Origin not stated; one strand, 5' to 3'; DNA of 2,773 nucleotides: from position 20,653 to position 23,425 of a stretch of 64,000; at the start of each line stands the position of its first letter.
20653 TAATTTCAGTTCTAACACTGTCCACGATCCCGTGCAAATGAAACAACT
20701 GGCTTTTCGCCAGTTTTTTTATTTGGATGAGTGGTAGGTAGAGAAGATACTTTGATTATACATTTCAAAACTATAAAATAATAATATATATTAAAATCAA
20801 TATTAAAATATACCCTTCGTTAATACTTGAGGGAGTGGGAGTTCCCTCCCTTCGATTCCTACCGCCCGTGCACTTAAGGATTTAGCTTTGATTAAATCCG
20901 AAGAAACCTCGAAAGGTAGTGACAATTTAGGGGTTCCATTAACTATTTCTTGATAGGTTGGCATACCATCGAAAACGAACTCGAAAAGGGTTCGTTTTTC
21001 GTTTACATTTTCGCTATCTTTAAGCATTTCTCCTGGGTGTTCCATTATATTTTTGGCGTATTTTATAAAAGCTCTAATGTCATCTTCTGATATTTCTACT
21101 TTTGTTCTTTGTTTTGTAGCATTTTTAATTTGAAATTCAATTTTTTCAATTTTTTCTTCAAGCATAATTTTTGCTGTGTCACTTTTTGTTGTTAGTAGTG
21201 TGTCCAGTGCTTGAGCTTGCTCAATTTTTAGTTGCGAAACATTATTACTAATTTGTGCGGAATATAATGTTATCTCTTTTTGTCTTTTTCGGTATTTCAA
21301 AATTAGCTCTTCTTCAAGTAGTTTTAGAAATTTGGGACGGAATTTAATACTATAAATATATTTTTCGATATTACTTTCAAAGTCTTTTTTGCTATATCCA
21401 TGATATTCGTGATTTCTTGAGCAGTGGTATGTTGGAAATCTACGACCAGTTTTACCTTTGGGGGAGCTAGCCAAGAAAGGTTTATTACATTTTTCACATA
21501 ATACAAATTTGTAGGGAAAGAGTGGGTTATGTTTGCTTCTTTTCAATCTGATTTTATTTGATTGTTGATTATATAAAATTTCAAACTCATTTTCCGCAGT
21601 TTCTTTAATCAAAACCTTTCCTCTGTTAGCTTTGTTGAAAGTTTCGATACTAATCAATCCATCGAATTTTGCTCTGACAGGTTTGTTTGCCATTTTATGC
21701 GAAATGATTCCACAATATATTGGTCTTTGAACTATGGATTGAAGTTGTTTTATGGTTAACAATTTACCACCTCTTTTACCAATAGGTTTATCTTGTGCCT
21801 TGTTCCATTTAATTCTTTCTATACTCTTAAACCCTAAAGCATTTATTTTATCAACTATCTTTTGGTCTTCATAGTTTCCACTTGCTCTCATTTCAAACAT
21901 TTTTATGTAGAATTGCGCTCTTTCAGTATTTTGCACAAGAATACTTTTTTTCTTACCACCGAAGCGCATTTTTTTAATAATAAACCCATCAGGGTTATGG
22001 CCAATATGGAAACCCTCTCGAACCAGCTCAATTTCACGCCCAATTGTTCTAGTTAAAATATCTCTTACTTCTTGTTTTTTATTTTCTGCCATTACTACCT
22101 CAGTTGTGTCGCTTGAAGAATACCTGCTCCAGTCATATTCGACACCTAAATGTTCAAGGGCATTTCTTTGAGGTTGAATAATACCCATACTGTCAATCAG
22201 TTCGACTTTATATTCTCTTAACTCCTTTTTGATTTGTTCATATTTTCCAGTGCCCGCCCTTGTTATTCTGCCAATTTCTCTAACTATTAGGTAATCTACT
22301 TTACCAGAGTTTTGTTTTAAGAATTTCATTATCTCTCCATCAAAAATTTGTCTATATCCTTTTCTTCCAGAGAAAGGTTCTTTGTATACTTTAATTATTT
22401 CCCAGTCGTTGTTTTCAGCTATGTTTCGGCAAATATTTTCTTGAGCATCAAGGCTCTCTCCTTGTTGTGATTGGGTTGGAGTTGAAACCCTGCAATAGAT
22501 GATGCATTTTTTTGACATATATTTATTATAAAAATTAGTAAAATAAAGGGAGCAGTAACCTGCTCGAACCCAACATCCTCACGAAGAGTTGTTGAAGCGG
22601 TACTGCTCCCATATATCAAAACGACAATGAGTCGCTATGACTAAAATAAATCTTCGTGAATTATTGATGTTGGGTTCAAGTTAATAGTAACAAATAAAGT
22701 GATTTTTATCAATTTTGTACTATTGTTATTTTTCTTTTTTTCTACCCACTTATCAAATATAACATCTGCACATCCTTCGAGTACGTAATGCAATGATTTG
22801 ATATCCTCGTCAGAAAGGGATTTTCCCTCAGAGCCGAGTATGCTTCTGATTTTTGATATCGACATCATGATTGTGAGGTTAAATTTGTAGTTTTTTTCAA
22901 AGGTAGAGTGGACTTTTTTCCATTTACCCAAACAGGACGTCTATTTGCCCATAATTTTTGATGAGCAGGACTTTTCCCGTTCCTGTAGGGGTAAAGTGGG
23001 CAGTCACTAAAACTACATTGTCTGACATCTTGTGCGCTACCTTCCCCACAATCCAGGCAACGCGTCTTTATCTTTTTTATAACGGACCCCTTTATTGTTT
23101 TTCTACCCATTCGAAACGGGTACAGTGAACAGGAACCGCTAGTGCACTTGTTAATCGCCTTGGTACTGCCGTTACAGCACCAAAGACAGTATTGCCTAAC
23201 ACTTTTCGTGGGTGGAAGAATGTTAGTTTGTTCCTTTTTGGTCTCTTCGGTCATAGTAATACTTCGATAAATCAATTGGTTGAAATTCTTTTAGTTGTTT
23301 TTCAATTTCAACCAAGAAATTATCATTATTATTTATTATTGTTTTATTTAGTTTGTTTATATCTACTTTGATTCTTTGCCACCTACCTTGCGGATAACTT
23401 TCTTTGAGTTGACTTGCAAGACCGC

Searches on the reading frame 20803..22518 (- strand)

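Call 60: search_protein_families(library=pfam, proteins=[window:20803-22518:-], max_evalue=0.001)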
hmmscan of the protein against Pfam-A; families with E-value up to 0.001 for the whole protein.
window:20803-22518:- (571 aa): 2 families
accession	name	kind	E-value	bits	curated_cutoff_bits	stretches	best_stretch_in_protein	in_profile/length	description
PF00239.26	Resolvase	-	3.9e-16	59.9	23.3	1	6-109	2-98/145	Resolvase, N terminal domain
PF07508.19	Recombinase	-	6.1e-05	23.6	21.1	1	199-299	2-97/102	Recombinase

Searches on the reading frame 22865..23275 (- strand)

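Call 60: search_protein_families(library=pfam, proteins=[window:22865-23275:-], max_evalue=0.001)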
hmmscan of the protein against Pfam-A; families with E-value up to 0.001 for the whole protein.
window:22865-23275:- (136 aa): 1 family
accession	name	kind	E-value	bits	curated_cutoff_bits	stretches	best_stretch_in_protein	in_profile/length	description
PF14260.11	zf-C4pol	-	0.00013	22.6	28.9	0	65-95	37-67/70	C4-type zinc-finger of DNA polymerase delta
